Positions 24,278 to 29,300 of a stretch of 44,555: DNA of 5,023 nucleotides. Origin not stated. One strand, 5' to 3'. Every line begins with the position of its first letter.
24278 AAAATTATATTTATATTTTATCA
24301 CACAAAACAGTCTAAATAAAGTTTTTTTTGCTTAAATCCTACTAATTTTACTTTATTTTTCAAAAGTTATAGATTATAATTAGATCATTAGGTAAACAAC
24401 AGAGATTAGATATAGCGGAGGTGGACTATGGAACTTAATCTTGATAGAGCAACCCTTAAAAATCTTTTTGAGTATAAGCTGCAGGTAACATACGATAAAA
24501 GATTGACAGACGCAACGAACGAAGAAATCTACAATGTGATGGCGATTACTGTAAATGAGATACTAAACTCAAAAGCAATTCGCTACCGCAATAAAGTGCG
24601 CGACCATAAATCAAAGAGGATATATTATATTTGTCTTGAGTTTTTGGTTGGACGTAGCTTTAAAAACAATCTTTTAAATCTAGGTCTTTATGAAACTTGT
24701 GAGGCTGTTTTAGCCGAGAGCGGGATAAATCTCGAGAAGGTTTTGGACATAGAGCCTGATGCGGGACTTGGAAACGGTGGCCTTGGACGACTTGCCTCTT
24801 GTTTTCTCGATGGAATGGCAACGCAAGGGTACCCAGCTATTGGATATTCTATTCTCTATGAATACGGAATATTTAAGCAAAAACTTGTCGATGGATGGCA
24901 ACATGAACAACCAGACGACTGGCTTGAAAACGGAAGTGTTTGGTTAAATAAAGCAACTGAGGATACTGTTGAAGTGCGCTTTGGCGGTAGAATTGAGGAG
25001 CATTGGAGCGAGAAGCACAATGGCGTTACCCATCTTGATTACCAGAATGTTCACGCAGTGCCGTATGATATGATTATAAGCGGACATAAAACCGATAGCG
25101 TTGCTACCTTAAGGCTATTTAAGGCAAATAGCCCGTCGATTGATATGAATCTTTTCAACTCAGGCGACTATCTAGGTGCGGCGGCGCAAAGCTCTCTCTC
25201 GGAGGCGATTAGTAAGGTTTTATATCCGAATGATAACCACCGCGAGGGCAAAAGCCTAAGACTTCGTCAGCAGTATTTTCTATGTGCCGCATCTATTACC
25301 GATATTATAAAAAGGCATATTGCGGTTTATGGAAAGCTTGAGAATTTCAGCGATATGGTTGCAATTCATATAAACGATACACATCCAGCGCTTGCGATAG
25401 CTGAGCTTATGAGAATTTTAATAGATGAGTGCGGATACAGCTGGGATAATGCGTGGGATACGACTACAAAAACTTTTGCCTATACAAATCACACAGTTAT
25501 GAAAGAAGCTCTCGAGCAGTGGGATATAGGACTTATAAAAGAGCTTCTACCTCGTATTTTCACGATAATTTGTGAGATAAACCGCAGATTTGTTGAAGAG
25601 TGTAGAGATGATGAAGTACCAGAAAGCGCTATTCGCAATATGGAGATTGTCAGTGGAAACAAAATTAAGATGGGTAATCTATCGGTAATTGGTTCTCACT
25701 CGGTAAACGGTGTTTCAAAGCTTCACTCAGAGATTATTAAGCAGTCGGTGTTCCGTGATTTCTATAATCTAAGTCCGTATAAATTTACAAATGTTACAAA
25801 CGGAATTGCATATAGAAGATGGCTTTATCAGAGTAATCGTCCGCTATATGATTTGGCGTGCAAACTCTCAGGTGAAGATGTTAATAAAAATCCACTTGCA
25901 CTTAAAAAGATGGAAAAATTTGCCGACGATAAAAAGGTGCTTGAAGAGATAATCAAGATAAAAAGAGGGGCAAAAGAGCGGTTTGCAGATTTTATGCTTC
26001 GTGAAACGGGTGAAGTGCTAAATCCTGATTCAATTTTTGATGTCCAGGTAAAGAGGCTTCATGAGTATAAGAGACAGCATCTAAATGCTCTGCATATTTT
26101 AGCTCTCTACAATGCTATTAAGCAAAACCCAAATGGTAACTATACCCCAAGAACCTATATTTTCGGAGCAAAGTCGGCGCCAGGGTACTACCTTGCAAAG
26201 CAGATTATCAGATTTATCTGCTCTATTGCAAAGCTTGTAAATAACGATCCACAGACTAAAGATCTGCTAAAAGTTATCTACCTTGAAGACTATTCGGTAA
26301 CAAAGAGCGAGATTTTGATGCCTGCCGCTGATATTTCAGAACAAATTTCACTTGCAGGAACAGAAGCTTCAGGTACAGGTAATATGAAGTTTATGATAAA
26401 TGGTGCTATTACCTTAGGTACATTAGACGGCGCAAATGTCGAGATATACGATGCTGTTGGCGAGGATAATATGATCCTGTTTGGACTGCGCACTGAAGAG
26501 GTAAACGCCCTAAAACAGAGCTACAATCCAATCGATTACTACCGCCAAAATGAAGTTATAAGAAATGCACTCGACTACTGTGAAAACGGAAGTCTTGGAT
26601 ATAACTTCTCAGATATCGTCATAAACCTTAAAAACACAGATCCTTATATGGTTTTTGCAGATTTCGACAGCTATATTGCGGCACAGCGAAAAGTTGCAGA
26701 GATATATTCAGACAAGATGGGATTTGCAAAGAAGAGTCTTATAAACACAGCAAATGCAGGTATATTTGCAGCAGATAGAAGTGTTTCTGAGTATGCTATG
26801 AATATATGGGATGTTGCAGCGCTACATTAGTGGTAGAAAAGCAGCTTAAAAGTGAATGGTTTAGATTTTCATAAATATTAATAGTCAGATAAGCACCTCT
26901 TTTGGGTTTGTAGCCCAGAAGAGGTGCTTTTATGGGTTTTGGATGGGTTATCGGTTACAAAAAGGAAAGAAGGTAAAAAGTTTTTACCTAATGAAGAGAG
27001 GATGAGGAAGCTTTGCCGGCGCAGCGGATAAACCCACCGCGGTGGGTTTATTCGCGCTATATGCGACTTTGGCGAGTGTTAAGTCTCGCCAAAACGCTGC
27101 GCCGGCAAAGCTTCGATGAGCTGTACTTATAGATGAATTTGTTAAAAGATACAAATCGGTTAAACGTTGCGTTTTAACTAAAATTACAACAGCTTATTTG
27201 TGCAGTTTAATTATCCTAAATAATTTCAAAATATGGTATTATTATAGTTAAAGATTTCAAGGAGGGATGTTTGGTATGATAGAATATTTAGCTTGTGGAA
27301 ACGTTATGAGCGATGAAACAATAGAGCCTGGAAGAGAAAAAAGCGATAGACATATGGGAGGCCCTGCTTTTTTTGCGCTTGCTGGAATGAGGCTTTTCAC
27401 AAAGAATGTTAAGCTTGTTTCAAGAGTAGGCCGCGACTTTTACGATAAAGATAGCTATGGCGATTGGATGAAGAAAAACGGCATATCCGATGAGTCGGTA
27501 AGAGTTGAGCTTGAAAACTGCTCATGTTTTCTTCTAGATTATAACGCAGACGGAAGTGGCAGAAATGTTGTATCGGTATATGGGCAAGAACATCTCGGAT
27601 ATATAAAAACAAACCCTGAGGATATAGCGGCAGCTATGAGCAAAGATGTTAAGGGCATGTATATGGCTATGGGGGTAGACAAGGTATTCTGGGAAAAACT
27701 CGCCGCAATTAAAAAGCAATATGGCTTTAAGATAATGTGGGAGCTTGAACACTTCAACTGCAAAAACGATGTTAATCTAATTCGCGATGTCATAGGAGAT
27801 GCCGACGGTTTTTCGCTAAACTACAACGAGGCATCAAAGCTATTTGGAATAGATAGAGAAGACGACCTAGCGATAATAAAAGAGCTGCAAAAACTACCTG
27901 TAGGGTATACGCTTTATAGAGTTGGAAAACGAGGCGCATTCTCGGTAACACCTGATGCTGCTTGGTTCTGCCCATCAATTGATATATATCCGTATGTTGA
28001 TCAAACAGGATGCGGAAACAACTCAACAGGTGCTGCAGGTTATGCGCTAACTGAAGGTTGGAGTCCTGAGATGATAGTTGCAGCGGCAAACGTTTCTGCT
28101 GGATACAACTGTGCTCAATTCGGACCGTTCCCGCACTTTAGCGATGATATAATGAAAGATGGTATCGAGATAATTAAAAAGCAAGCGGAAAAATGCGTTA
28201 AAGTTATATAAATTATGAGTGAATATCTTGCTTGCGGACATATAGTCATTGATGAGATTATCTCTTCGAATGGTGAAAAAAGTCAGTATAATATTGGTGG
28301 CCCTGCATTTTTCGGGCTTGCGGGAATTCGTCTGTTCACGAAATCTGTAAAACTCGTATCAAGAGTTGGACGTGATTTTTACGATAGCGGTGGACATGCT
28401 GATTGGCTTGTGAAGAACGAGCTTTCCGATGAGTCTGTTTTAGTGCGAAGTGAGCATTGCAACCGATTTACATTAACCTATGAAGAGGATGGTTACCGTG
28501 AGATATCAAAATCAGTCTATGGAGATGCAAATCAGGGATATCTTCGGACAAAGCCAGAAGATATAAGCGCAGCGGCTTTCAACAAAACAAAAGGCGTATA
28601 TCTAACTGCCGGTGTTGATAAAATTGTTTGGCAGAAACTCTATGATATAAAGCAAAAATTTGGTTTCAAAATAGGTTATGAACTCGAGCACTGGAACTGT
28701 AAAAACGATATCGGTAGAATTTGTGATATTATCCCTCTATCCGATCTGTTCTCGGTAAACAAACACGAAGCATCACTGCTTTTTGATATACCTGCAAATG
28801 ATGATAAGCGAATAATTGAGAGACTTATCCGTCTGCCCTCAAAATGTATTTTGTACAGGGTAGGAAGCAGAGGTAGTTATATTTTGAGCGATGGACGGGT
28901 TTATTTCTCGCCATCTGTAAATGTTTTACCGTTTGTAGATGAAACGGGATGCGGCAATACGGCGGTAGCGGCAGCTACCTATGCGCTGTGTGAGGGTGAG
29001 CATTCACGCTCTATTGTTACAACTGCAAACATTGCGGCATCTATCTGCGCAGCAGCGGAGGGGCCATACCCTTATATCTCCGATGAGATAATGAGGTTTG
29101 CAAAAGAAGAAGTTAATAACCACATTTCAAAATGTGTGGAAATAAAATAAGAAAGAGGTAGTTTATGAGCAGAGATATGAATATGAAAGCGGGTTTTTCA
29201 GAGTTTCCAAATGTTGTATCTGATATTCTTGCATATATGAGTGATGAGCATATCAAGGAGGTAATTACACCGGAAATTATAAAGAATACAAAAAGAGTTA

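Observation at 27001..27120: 108-bp GC-rich cloverleaf element with perfect 20-bp terminal inverted repeats and a 6-bp flanking direct repeat, just upstream of the PfkB/SIS/BtpA operon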

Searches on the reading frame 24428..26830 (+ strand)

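Call 13: search_protein_families(library=pfam, proteins=[window:24428-26830:+])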
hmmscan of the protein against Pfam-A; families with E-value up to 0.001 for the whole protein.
window:24428-26830:+ (800 aa): 1 family
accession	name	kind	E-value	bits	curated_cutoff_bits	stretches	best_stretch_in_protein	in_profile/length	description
PF00343.26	Phosphorylase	-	3.4e-298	991.3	27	1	95-796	1-713/713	Carbohydrate phosphorylase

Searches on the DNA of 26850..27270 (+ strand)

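Call 12: search_rna_families(source=window, start=26850, end=27270, threshold=evalue, max_evalue=10)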
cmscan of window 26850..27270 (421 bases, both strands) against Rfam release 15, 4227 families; matches with E-value up to 10: 6.
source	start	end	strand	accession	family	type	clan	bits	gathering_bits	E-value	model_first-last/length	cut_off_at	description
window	26865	26933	+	RF02425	SpF01_sRNA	Gene; sRNA;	-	20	55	3.1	1-80/80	no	Streptococcus sRNA SpF01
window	27066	27090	-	RF01785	blv_FSE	Cis-reg; frameshift_element;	-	18.4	34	0.49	1-27/27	no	ribosomal frameshift site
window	27024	27055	+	RF03816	MIR6297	Gene; miRNA;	-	17.2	114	1.8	1-107/107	no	MIR6297 microRNA precursor family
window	27114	27158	+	RF00207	K10_TLS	Cis-reg;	-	16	43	2.3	1-48/48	no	K10 transport/localisation element (TLS)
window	26895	26925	+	RF04239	mir-4679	Gene; miRNA;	-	15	88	6.5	1-75/75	no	mir-4679 microRNA precursor family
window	26850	26909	-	RF00168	Lysine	Cis-reg; riboswitch;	-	9.7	30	5.1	1-57/182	3'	Lysine riboswitch aptamer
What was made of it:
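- Tried and rejected: Hammerhead-like reading of the GAUGAG flanks: no Rfam support (call 12).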

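Call 39: search_dna_similar(query=window:27001-27120:+, collection=plasmids, mode=distant, max_evalue=0.01)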
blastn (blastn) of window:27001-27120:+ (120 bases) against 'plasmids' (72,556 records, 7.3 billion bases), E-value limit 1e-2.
No match.

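Call 40: search_dna_similar(query=window:27001-27120:+, collection=phages, mode=distant, max_evalue=0.01)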
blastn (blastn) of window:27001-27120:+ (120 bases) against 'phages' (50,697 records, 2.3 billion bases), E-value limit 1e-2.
No match.
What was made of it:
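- Tried and rejected: blastn of B against plasmids and phages found no match (calls 39, 40).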

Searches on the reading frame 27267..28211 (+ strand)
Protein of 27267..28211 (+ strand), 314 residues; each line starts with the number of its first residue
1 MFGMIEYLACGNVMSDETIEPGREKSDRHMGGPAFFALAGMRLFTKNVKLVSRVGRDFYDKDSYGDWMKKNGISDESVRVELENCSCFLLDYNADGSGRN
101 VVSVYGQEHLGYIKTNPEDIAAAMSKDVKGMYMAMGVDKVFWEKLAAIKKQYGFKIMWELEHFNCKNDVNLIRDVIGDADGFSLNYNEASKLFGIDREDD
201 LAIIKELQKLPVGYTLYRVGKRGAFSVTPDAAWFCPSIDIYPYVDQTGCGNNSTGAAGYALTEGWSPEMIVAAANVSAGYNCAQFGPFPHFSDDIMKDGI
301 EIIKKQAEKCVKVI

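Call 13: search_protein_families(library=pfam, proteins=[window:27267-28211:+])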
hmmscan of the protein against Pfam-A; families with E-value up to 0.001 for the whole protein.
window:27267-28211:+ (314 aa): 1 family
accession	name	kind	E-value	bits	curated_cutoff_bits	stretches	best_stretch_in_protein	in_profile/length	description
PF00294.29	PfkB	-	1.4e-11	44.7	25.8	1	30-286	35-294/302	pfkB family carbohydrate kinase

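Call 15: find_encoding_contigs(protein=window:27267-28211:+, flank=3000, max_places=10)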
Protein window:27267-28211:+ (314 aa): no gene with exactly this product is on record in the collection.

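Call 16: find_encoding_contigs(protein=window:27276-28211:+, flank=3000, max_places=10)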
Protein window:27276-28211:+ (311 aa): no gene with exactly this product is on record in the collection.

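Call 22: find_homologous_proteins(query=window:27276-28211:+, max_evalue=1e-20)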
Query window:27276-28211:+ (311 aa): 62 proteins with E <= 1e-20 among 1493 candidates.
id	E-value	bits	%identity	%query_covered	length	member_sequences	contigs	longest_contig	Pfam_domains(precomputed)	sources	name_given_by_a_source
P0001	3.8e-200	682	94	100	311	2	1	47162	PF00294.30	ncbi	-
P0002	4.5e-118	412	58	97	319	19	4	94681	PF00294.30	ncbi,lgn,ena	-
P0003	1.5e-117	410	58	97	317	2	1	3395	PF00294.30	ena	-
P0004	8.4e-114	398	59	99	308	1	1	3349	PF00294.30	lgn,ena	-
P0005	4.9e-106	372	51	100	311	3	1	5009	PF00294.30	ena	-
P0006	1.3e-103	364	50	100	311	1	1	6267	PF00294.30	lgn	-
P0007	7.2e-102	359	52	100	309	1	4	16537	PF00294.30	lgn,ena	-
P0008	5.3e-101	356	50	100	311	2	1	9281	PF00294.30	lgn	-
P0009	4.2e-98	346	50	99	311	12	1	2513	PF00294.30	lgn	-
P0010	7.9e-96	339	51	100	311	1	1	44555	PF00294.30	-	-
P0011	3.1e-95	337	54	94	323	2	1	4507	PF00294.30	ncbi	-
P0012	7.1e-95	336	49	96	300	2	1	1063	PF00294.30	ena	-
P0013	4.7e-94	333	50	100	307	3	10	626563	PF00294.30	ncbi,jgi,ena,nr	ncbi:MAG: carbohydrate kinase family protein [Ruminococcaceae bacterium]|nr:carbohydrate kinase fami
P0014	5.4e-94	333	51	100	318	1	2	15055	PF00294.30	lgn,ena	-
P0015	6.8e-94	333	51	100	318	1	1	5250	PF00294.30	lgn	-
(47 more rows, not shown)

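Call 23: find_encoding_contigs(protein=P0001, flank=10000, max_places=5)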
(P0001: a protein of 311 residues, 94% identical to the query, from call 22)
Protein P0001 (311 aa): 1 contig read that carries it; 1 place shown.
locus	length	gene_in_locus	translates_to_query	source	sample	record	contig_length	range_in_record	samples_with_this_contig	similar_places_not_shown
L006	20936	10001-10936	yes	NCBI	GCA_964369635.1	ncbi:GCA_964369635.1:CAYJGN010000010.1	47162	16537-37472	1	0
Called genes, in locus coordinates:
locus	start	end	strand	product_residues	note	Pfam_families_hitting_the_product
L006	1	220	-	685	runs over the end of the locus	PF03717:PBP_dimer, PF00905:Transpeptidase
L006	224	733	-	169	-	-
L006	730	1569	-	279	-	PF04085:MreC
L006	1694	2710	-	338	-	PF00022:Actin (weak), PF06723:MreB_Mbl, PF00012:HSP70, PF11104:PilM_2 (faint), PF14450:FtsA (weak)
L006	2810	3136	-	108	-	-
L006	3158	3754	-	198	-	PF02545:Maf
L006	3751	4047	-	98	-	PF14209:DUF4321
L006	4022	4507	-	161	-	PF00692:dUTPase, PF22769:DCD (weak)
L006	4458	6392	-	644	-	PF01136:Peptidase_U32, PF12392:DUF3656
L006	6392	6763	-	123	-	PF05164:ZapA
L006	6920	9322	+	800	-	PF00343:Phosphorylase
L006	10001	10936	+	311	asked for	PF00294:PfkB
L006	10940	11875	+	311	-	PF00294:PfkB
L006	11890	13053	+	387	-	PF01380:SIS (weak)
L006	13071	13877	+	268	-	PF03437:BtpA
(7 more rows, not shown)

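Call 24: find_encoding_contigs(protein=P0002, flank=10000, max_places=5)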
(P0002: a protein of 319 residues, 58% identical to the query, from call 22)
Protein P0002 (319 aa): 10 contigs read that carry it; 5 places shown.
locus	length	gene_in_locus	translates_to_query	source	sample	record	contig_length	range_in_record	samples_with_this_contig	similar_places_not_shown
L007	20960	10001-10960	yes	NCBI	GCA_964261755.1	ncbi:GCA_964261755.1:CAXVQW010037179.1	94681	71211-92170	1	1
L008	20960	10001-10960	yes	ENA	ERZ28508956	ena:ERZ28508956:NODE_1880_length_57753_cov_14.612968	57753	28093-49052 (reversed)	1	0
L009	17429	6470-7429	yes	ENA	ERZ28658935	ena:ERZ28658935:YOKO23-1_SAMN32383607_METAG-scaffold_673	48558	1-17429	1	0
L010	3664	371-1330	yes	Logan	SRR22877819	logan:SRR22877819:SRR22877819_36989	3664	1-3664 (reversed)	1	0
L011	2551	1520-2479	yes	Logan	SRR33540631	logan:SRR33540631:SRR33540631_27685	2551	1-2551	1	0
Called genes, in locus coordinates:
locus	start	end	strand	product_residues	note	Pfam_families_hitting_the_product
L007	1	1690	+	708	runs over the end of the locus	PF06480:FtsH_ext (weak), PF00004:AAA, PF07728:AAA_5 (faint), PF17862:AAA_lid_3, PF01434:Peptidase_M41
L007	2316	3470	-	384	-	PF08279:HTH_11 (faint), PF12802:MarR_2 (weak), PF13412:HTH_24, PF13545:HTH_Crp_2 (faint), PF00294:PfkB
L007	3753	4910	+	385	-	PF02608:Bmp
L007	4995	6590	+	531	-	PF00005:ABC_tran, PF13304:AAA_21 (faint), PF00005:ABC_tran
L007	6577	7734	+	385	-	PF02653:BPD_transp_2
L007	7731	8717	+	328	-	PF02653:BPD_transp_2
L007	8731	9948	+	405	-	PF07690:MFS_1, PF12832:MFS_1_like, PF07690:MFS_1 (weak)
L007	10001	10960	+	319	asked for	PF00294:PfkB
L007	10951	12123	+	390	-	PF01380:SIS (faint)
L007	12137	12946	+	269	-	PF03437:BtpA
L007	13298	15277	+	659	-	PF02518:HATPase_c, PF00204:DNA_gyraseB, PF01751:Toprim, PF00986:DNA_gyraseB_C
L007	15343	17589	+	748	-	PF00521:DNA_topoisoIV, PF03989:DNA_gyraseA_C (faint)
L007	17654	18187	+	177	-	PF13240:Zn_Ribbon_1 (weak)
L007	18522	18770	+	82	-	PF03840:SecG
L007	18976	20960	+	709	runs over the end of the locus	PF17876:CSD2 (faint), PF00773:RNB, PF00575:S1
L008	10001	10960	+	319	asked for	PF00294:PfkB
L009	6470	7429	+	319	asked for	PF00294:PfkB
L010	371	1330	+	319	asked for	PF00294:PfkB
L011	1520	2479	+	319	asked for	PF00294:PfkB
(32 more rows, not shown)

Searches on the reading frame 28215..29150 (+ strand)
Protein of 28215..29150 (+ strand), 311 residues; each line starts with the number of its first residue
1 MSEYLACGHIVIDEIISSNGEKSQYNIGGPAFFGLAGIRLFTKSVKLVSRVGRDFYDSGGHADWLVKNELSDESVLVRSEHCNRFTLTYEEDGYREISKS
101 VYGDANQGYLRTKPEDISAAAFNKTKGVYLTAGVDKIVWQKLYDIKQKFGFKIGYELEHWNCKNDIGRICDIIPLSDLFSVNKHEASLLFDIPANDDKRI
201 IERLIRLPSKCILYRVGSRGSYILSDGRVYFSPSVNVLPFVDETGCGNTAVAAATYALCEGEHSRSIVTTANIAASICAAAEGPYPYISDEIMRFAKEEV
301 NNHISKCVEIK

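Call 13: search_protein_families(library=pfam, proteins=[window:28215-29150:+])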
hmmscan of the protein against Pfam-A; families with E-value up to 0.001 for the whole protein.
window:28215-29150:+ (311 aa): 1 family
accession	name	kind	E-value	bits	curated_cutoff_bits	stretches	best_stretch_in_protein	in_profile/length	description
PF00294.29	PfkB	-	5.2e-16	59.3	25.8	1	24-285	32-296/302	pfkB family carbohydrate kinase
